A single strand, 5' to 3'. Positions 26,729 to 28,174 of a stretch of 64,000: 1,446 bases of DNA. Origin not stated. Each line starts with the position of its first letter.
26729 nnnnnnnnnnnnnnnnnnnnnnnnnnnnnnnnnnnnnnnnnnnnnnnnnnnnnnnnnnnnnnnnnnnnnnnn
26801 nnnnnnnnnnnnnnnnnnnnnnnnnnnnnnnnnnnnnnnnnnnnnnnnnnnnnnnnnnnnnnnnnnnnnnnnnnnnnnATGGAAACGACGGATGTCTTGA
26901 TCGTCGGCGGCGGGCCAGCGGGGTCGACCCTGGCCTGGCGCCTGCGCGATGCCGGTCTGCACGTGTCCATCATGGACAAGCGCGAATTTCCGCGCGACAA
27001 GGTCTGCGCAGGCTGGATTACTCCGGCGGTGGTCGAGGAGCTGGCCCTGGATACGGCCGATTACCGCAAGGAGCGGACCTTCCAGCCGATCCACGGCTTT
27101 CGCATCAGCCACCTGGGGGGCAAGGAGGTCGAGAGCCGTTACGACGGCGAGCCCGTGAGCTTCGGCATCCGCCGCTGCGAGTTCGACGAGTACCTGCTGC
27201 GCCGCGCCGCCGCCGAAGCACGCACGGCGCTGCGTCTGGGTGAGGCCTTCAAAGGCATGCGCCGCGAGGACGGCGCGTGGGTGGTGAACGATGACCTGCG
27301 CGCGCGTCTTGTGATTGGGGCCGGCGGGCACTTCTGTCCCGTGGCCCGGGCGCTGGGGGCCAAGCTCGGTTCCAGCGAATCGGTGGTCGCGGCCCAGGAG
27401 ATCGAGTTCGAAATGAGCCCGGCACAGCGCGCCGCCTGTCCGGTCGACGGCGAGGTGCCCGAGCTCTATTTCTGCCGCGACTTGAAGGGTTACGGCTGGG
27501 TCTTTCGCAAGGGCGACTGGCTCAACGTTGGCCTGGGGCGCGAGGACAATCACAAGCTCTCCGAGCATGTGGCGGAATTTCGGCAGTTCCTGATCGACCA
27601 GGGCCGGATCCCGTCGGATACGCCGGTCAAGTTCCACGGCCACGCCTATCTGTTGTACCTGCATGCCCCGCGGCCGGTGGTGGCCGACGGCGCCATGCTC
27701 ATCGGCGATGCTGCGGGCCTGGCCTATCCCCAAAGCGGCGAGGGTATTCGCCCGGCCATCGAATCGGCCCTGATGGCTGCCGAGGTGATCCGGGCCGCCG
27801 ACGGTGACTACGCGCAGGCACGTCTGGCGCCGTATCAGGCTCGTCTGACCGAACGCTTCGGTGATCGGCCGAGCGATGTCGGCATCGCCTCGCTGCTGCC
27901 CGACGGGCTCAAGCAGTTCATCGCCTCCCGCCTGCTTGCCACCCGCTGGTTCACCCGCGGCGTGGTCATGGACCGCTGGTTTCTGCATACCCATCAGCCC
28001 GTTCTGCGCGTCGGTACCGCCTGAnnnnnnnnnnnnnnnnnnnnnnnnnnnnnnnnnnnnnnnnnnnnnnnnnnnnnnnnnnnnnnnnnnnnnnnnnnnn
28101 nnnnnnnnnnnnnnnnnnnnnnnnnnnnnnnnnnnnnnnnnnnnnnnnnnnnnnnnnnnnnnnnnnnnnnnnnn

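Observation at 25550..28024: Cfa-like methyltransferase plus FAD oxidoreductase pair: candidate mid-chain methyl-branched fatty acid (BfaB/BfaA-like) operon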

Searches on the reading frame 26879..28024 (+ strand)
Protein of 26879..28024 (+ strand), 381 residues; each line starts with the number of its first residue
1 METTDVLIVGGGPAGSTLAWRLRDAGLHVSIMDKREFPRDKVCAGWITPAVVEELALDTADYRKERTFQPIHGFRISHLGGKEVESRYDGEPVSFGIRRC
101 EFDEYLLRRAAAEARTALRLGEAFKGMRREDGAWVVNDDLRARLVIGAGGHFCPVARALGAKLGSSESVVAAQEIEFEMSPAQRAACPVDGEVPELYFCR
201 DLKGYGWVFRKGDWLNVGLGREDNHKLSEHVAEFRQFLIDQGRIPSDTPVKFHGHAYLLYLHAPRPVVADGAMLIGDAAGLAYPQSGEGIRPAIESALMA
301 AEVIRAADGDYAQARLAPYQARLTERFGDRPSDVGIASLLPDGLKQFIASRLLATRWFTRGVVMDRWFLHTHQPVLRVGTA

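Call 3: search_protein_families(library=pfam, proteins=[window:26879-28024:+], max_evalue=0.01)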
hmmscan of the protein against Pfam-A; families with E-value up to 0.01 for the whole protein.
window:26879-28024:+ (381 aa): 8 families
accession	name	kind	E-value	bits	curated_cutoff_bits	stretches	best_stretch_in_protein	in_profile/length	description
PF01494.25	FAD_binding_3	-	2.9e-12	46.9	22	1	4-179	2-187/349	FAD binding domain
PF01266.30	DAO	-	4.5e-09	36.7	27.9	1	5-52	1-51/353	FAD dependent oxidoreductase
PF13450.12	NAD_binding_8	-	6.8e-07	29.9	21.9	1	8-37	1-30/68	NAD(P)-binding Rossmann-like domain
PF07992.20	Pyr_redox_2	-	0.0002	21.3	26.1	1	5-40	2-38/291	Pyridine nucleotide-disulphide oxidoreductase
PF05834.18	Lycopene_cycl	-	0.00037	20.1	23.4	1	5-34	1-32/380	Lycopene cyclase protein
PF00890.30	FAD_binding_2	-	0.00051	19.8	20.4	1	5-36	1-32/414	FAD binding domain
PF01946.23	Thi4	-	0.00087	19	26.2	0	3-35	17-50/235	Thi4 family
PF03486.20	HI0933_like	-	0.002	18.1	50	1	5-42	2-39/244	HI0933-like protein Rossmann domain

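Call 4: search_protein_families(library=ncbifam, proteins=[window:26879-28024:+], max_evalue=0.01)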
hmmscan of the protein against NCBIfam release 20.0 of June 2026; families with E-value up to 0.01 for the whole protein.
window:26879-28024:+ (381 aa): 65 families (the best 25 are shown)
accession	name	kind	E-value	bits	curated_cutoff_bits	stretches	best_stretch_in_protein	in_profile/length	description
TIGR02032.1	GG-red-SF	subfamily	3.4e-52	178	158.8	1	5-304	2-297/297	geranylgeranyl reductase family protein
TIGR02023.1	BchP-ChlP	subfamily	2.6e-30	105.7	343.3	1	5-325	2-319/388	geranylgeranyl diphosphate reductase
NF045655.1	MkRedMenJ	equivalog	1.8e-22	79.8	700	1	3-310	4-321/406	menaquinone reductase MenJ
NF041080.1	DGGGPL_reductase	equivalog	1.2e-19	70.5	580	1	5-332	3-341/447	digeranylgeranylglycerophospholipid reductase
NF049967.1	QhpG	equivalog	4.3e-18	65.4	240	1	6-327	1-311/423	flavin-dependent monooxygenase QhpG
TIGR02028.1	ChlP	equivalog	9.3e-16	57.6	505.3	1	6-305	3-305/398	geranylgeranyl reductase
NF041160.1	DGGPL_Thplmales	equivalog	1.6e-13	50.3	780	1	1-328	1-336/396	digeranylgeranylglycerophospholipid reductase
TIGR01988.1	Ubi-OHases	subfamily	1.8e-12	46.8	224.65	1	5-162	1-174/387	ubiquinone biosynthesis hydroxylase, UbiH/UbiF/VisC/COQ6 family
NF005313.0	PRK06847.1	subfamily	2e-12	46.7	372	2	3-155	4-165/375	hypothetical protein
NF008519.0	PRK11445.1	equivalog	2.5e-12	46.7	303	1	1-308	1-304/355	FAD-binding protein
NF038171.1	maturase_LodB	equivalog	2.6e-11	43.2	400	1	5-172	1-180/361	lysine-epsilon-oxidase maturase LodB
NF004780.0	PRK06126.1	subfamily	2.2e-10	39.4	445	2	2-40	7-45/552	hypothetical protein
NF005788.0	PRK07608.1-3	equivalog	2.7e-09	36.3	478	1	5-46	4-45/388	UbiH/UbiF family hydroxylase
TIGR01984.1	UbiH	equivalog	1.7e-08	33.7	392.2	2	254-337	260-341/382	2-octaprenyl-6-methoxyphenyl hydroxylase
NF004833.1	PRK06185.1-1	subfamily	5.2e-08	32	488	1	2-40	1-40/403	FAD-dependent oxidoreductase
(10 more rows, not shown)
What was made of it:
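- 26879..28024 (+): tmpA orthologue: FAD flavoprotein of the geranylgeranyl-reductase family, 381 aa, the putative 10-methylene acyl reductase. TIGR02032 at 178 bits, above the 158.8 cutoff (call 4).
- On Geranylgeranyl reductase family (TIGR02032): 178 bits against a 158.8 cutoff (call 4). All equivalog scores are far below cutoff: BchP-ChlP 106 vs 343, MenJ 80 vs 700, DGGGPL reductase 70 vs 580 (call 4).
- It scores above the TIGR02032 cutoff (call 4).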

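Call 6: search_solved_structures(query=window:26879-28024:+, max_evalue=0.00001)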
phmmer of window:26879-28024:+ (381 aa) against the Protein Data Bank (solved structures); distinct sequences matched with E-value up to 0.00001: 15.
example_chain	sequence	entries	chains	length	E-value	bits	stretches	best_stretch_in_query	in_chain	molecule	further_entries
3oz2_A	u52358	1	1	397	1.1e-20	77.4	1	1-328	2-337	Digeranylgeranylglycerophospholipid reductase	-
7fco_A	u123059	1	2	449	9.3e-11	44.7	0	5-51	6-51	ChlB4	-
5buk_A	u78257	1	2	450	1.1e-10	44.6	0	4-54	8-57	FADH2-dependent halogenase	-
3e1t_A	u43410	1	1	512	4.7e-09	39.1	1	2-327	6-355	Halogenase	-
5vqb_A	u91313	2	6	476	1e-08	38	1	5-319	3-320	Rifampin monooxygenase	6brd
5dbj_E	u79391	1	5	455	1.1e-08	37.9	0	5-52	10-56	FADH2-dependent halogenase PltA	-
7koe_C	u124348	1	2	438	1.3e-07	34.4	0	5-48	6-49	Electron transfer flavoprotein-quinone oxidoreductase FixC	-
4opt_A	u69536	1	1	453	1.7e-07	34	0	5-58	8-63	Conserved Archaeal protein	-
4opl_A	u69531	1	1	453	1.7e-07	34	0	5-58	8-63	Conserved Archaeal protein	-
4opg_A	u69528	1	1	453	3e-07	33.2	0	5-58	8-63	Conserved Archaeal protein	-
3atq_A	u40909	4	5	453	3e-07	33.2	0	5-58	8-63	Conserved Archaeal protein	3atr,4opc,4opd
4opu_A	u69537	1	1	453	3.4e-07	33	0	5-58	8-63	Conserved Archaeal protein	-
5bul_A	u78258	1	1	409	1.1e-06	31.4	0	5-122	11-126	flavin-dependent halogenase triple mutant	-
4opi_A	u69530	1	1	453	2e-06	30.5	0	5-58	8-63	Conserved Archaeal protein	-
5bva_A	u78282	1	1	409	3.8e-06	29.6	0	5-122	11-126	flavin-dependent halogenase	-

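Call 7: find_homologous_proteins(query=window:26879-28024:+, max_evalue=1e-10)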
Query window:26879-28024:+ (381 aa): 8000 proteins with E <= 1e-10 among 8000 candidates; the best 120 are listed.
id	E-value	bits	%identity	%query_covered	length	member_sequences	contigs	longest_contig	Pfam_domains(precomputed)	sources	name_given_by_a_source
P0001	1.9e-257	872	100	100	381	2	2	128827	PF01266.31,PF13450.13,PF01494.26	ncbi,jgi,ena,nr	ncbi:MAG TPA: NAD(P)/FAD-dependent oxidoreductase [Gammaproteobacteria bacterium]|nr:NAD(P)/FAD-depe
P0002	2.7e-228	776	87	99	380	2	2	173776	PF01266.31,PF13450.13,PF01494.26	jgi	-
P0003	7.6e-188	643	72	99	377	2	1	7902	PF01266.31,PF01494.26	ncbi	-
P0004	1.6e-185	635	71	99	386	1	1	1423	PF01266.31,PF01494.26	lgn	-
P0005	1.1e-178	612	71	99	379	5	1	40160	PF01266.31,PF13450.13,PF01494.26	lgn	-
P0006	6.9e-172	590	68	99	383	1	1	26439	PF01266.31,PF13450.13,PF01494.26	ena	-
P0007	9.5e-172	590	68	99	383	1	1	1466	PF01266.31,PF13450.13,PF01494.26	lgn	-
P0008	4.7e-171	587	68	99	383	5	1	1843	PF01266.31,PF13450.13,PF01494.26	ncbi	-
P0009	2.2e-170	585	68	99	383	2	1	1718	PF01266.31,PF13450.13,PF01494.26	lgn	-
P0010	2.3e-169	582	67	99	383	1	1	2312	PF01266.31,PF13450.13,PF01494.26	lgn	-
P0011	3.7e-169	581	68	100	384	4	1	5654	PF01266.31,PF13450.13,PF01494.26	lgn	-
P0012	4.0e-169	581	66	99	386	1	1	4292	PF01266.31,PF13450.13,PF01494.26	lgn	-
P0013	5.3e-169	581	67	99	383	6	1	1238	PF01266.31,PF13450.13,PF01494.26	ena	-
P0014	6.6e-169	580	68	99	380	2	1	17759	PF01946.24,PF01266.31,PF13450.13,PF01494.26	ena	-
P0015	7.9e-169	580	66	99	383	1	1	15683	PF01266.31,PF13450.13,PF01494.26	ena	-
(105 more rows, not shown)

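Call 9: find_related_loci(query=A1, collection=genome_contigs, flank=8000)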
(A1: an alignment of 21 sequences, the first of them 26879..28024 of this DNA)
Query A1 (381 aa) in genome_contigs; peptide patterns used: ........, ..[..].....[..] (x = any residue, [..] = any of these).
600 stretches matched a pattern (row limit reached: there are more); 555 encode a relative of the query (tblastn E <= 1e-3); the best 80 are kept; 80 distinct loci.
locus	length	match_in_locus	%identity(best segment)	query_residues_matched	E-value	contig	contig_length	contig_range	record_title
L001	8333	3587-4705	66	1-377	1e-167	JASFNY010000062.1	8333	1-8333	MAG: Thiohalophilus sp. isolate D0819M02metaG_Bin_199 D0819M02metaG_FD_scaffold_3566_c1, whole genome shotgun sequence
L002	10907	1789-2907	66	1-377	4e-167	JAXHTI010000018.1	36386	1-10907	MAG: Pseudomonadota bacterium isolate MAG20_tar_biofilm MAG20_18, whole genome shotgun sequence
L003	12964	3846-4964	66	1-377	2e-166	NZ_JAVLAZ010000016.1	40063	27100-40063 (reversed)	MAG: Thiohalophilus sp. isolate Uz-K9-05 NODE_165_length_40063_cov_10.817187, whole genome shotgun sequence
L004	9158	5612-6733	63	2-376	1e-163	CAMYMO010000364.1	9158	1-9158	MAG: uncultured Ectothiorhodospiraceae bacterium isolate ES_Gamma_063 genome assembly, contig: NODE_4781_length_9158_cov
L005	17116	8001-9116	63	5-376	4e-163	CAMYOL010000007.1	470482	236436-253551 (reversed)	MAG: uncultured Ectothiorhodospiraceae bacterium isolate ES_Gamma_064 genome assembly, contig: scaffold_11, whole genome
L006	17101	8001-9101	63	5-376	6e-161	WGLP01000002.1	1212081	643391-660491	MAG: Gammaproteobacteria bacterium isolate RI_92 c_000000006199, whole genome shotgun sequence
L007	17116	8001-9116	63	1-376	1e-160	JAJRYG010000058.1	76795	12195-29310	MAG: Gammaproteobacteria bacterium isolate Dive96_bin3.258 k141_2427792, whole genome shotgun sequence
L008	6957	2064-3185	60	2-380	8e-160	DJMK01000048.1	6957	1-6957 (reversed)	MAG TPA_asm: Proteobacteria bacterium UBA6492 UBA6492_contig_2031, whole genome shotgun sequence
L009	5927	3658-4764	63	5-376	1e-159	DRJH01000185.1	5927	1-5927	MAG TPA_asm: Gammaproteobacteria bacterium isolate HyVt-412 HyVt-412_k95_161866, whole genome shotgun sequence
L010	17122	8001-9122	64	1-377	5e-157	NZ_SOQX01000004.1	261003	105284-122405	Thiohalophilus thiocyanatoxydans strain DSM 16326 Ga0244672_104, whole genome shotgun sequence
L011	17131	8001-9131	63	1-381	6e-157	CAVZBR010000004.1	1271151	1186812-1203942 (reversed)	MAG: uncultured Gammaproteobacteria bacterium isolate MFD01721.bin.1.74 genome assembly, contig: contig_23559, whole gen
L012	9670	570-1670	62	5-376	1e-156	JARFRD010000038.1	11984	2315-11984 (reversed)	MAG: Gammaproteobacteria bacterium isolate MAG_Ve_Sed_41 k141_347816, whole genome shotgun sequence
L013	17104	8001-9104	64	2-376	3e-156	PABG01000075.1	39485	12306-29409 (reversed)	MAG: Gammaproteobacteria bacterium isolate NAT125 MHASMcontig_920841, whole genome shotgun sequence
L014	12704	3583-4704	62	1-378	6e-155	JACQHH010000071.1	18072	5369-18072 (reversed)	MAG: Candidatus Lambdaproteobacteria bacterium isolate NC_groundwater_1094_Ag_S2p5_68_117 S_2p5_S6_coassembly_k141_11814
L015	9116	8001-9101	61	1-370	3e-155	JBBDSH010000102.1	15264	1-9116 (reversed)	MAG: Gammaproteobacteria bacterium isolate LejiaC_57_24 Lejia_C_9003_length_15264_cov_15, whole genome shotgun sequence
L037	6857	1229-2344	61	1-376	1e-148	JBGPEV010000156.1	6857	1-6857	MAG: bacterium isolate OBJ_0618_7090110_82 k141_10293250_length_6857_cov_10.0000, whole genome shotgun sequence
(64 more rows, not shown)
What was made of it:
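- Relatives of the oxidoreductase occur in more than 555 species representatives (call 9).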

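Call 29: search_solved_structures(query=A1, max_evalue=1e-8, show_alignments=1)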
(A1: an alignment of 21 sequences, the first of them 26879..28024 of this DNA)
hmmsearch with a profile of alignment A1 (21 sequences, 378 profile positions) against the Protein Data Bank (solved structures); distinct sequences matched with E-value up to 1e-8: 13.
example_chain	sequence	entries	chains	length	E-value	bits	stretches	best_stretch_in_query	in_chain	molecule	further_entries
3oz2_A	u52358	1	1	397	3.7e-21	78.6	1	1-330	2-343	Digeranylgeranylglycerophospholipid reductase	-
7fco_A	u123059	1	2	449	9.4e-17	64.1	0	3-52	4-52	ChlB4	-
7koe_C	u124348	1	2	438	1.6e-16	63.3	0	3-128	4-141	Electron transfer flavoprotein-quinone oxidoreductase FixC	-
5dbj_E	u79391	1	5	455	5.7e-16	61.5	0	3-48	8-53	FADH2-dependent halogenase PltA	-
5buk_A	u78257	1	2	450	2.5e-15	59.4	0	3-51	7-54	FADH2-dependent halogenase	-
4opl_A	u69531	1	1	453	8.5e-12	47.7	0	3-57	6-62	Conserved Archaeal protein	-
4opt_A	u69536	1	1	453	8.8e-12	47.7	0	3-57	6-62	Conserved Archaeal protein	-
3e1t_A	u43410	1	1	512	1.9e-11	46.6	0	3-112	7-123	Halogenase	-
4opu_A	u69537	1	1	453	2e-11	46.5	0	3-57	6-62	Conserved Archaeal protein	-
3atq_A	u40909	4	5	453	2.1e-11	46.5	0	3-57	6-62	Conserved Archaeal protein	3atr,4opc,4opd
4opg_A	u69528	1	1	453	2.2e-11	46.4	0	3-57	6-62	Conserved Archaeal protein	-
4opi_A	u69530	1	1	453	4.3e-11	45.4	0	3-57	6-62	Conserved Archaeal protein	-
8uiu_A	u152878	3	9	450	4.2e-09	38.9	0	201-327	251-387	Flavin monooxygenase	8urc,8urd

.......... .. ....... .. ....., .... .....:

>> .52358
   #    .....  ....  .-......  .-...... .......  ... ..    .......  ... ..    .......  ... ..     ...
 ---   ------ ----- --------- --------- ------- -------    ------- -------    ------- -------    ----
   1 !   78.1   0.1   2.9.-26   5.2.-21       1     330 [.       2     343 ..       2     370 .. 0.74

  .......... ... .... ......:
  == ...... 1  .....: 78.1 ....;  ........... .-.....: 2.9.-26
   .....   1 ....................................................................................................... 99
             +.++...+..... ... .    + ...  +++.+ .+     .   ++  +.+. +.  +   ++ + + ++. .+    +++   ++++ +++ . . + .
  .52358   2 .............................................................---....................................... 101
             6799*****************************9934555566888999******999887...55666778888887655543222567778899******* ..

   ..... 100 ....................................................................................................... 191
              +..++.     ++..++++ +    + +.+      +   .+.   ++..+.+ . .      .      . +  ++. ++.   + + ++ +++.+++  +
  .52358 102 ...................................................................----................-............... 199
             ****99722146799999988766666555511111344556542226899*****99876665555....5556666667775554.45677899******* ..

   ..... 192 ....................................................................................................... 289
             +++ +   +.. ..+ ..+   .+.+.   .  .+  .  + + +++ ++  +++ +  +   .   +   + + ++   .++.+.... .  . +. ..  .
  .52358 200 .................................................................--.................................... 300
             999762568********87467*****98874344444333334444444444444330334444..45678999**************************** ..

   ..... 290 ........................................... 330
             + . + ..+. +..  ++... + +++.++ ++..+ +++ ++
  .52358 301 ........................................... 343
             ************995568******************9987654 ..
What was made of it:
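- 26879..28024 (+): Cys43 aligns with Cys47 of Thermoplasma GGR, and the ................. motif is present (call 29).
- On Geranylgeranyl reductase family (TIGR02032): The motif is present as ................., with Arg in place of Pro (call 29).
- The GGR motif has Arg where archaeal GGRs have Pro (call 29).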

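Call 36: predict_structure(alignment_id=A1)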
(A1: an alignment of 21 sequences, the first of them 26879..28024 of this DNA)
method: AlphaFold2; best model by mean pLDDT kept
length: 381 residues; sequences in the alignment: 21
mean_pLDDT: 85.4   pTM: 0.88
mean pLDDT of the five models: 85.4, 83.6, 79.8, 79.0, 76.7
residues with pLDDT >= 90: 210; 70-90: 125; 50-70: 34; < 50: 12
segments of 3 or more residues with pLDDT < 50: 284-288, 378-381
pLDDT, mean of each block of 10 residues (from residue 1): 94 91 93 83 82 90 91 92 93 91 91 87 93 94 91 82 65 91 93 93 89 93 85 95 92 74 73 86 53 88 94 93 73 62 87 92 83 56 30
secondary structure, 60 per line:
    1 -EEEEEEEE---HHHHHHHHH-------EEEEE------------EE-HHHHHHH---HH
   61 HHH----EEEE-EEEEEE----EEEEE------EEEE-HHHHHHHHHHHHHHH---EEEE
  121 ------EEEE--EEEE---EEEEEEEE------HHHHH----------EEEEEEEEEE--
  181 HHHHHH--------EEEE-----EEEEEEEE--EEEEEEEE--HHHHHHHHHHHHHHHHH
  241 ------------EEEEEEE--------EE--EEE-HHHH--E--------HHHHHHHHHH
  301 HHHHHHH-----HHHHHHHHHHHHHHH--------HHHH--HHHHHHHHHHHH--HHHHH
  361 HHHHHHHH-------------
elements in order: E2-9 H13-21 E29-33 H49-55 H59-63 E68-71 E73-78 E83-87 E94-97 H99-113 E117-120 E127-130 E133-136 E140-147 H154-158 E169-178 H181-186 E195-198 E204-211 E214-221 H224-240 E253-259 E272-274 H276-279 H291-307 H313-327 H336-339 H342-353 H356-368

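Call 39: fold_search(model_id=the predicted structure, library=pdb)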
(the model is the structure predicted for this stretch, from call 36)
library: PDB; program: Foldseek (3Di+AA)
matches with E <= 10: 1978; with E <= 0.001: 1111
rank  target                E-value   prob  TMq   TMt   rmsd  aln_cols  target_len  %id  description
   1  3oz2                  7.6e-26  1.00  0.70  0.67   5.3       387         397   26  Crystal structure of a geranylgeranyl bacteriochlorophyll reductase-like (Ta0516) from Thermoplasma acidophilum at 1.60  (released 2010-10-27)
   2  8urc_A                3.1e-22  1.00  0.72  0.68   5.5       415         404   17  Bacillus niacini flavin monooxygenase (released 2024-09-18)
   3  8urd_A                3.1e-22  1.00  0.70  0.67   5.6       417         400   17  Bacillus niacini flavin monooxygenase with bound (2,6)DHP (released 2024-09-18)
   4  8urd_B                5.0e-22  1.00  0.70  0.67   5.6       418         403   19  Bacillus niacini flavin monooxygenase with bound (2,6)DHP (released 2024-09-18)
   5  4opl                  2.2e-21  1.00  0.69  0.59   3.9       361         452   21  Constructing tailored isoprenoid products by structure-guided modification of geranylgeranyl reductase. (released 2014-07-09)
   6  7koe_C                2.3e-21  1.00  0.69  0.61   4.3       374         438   18  Electron bifurcating flavoprotein Fix/EtfABCX (released 2021-01-20)
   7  8urd_C                3.2e-21  1.00  0.65  0.62   7.3       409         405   19  Bacillus niacini flavin monooxygenase with bound (2,6)DHP (released 2024-09-18)
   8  6sw2                  3.3e-21  1.00  0.67  0.69   5.9       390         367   23  Crystal Structure of P. aeruginosa PqsL in complex with 2-aminobenzoylacetate (released 2020-06-03)
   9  4opi                  3.5e-21  1.00  0.69  0.59   3.7       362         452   21  Constructing tailored isoprenoid products by structure-guided modification of geranylgeranyl reductase. (released 2014-07-09)
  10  4opg                  5.1e-21  1.00  0.71  0.60   3.4       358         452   21  Constructing tailored isoprenoid products by structure-guided modification of geranylgeranyl reductase. (released 2014-07-09)
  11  4opu                  5.7e-21  1.00  0.69  0.59   3.9       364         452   21  Constructing tailored isoprenoid products by structure-guided modification of geranylgeranyl reductase (released 2014-07-09)
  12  4opt                  7.2e-21  1.00  0.69  0.59   3.6       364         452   21  Constructing tailored isoprenoid products by structure-guided modification of geranylgeranyl reductase (released 2014-07-09)
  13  6fho                  8.1e-21  1.00  0.65  0.67   5.9       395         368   23  Crystal structure of pqsL, a probable FAD-dependent monooxygenase from Pseudomonas aeruginosa - new refinement (released 2018-04-25)
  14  2x3n                  9.7e-21  1.00  0.65  0.68   5.9       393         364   22  Crystal structure of pqsL, a probable FAD-dependent monooxygenase from Pseudomonas aeruginosa (released 2010-07-21)
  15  5dbj_D                1.1e-20  1.00  0.66  0.59   9.0       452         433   18  Crystal structure of halogenase PltA (released 2015-10-07)
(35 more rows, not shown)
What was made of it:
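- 26879..28024 (+): AF2 model has pLDDT 85 and its best PDB fold match is 3oz2 (calls 36, 39).
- On Geranylgeranyl reductase family (TIGR02032): The best PDB sequence and fold hit is 3oz2, at E 1e-20 and TM 0.70 (calls 6, 39).
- Closest known: Archaeal geranylgeranyl reductases. Same: They also act on membrane-lipid substrates and yield a methyl-branched saturated carbon (calls 6, 29, 39).
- The best structural match is 3oz2 (call 39). The fold is shared with flavin monooxygenases and halogenases, which score nearly as well as GGRs in the fold search (call 39). The best sequence and fold matches are reductases of the GGR family, above the TIGR02032 cutoff, and the catalytic-site Cys is conserved (calls 4, 29, 39).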
